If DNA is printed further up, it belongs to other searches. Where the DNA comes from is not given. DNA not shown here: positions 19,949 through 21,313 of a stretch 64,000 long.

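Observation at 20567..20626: A-rich repeat word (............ family) embedded in frame in the ManC-like enzyme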

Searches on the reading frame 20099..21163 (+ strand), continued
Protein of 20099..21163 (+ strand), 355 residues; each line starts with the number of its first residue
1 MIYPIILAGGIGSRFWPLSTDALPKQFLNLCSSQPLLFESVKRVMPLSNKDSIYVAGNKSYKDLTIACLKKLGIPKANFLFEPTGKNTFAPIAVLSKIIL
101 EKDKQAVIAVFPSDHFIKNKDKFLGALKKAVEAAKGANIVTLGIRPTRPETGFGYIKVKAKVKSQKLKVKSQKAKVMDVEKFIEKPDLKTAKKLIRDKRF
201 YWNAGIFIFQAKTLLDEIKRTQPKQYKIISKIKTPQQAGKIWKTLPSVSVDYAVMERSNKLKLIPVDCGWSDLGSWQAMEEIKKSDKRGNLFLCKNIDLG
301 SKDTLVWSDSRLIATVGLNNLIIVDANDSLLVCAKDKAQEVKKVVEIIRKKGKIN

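Call 58: predict_structure(alignment_id=A1)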
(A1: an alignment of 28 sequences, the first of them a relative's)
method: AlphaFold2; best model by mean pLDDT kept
length: 355 residues; sequences in the alignment: 28
mean_pLDDT: 77.8   pTM: 0.76
mean pLDDT of the five models: 77.8, 75.3, 73.6, 71.4, 70.2
residues with pLDDT >= 90: 153; 70-90: 94; 50-70: 54; < 50: 54
segments of 3 or more residues with pLDDT < 50: 163-173, 284-320, 352-355
pLDDT, mean of each block of 10 residues (from residue 1): 88 58 81 86 92 93 93 94 84 96 96 86 93 95 88 85 42 71 88 92 93 97 94 82 87 90 90 66 49 35 38 41 54 61 63 47
secondary structure, 60 per line:
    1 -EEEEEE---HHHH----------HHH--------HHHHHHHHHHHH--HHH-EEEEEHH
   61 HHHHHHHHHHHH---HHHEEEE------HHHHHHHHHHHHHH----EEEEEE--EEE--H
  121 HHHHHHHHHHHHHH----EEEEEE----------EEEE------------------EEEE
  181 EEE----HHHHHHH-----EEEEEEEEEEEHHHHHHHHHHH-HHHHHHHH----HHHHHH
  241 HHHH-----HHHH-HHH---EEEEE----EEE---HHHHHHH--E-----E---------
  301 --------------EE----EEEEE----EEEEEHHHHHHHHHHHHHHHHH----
elements in order: E2-7 H11-14 H36-47 E54-58 H59-72 E79-82 H89-102 E107-112 E115-117 H120-134 E139-144 E155-158 E177-183 H188-194 E200-210 H211-221 H223-230 H235-244 H250-253 E261-265 E270-272 H276-282 E321-325 E330-334 H335-351
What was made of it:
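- The model is low-confidence and disordered at the insert (call 58).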
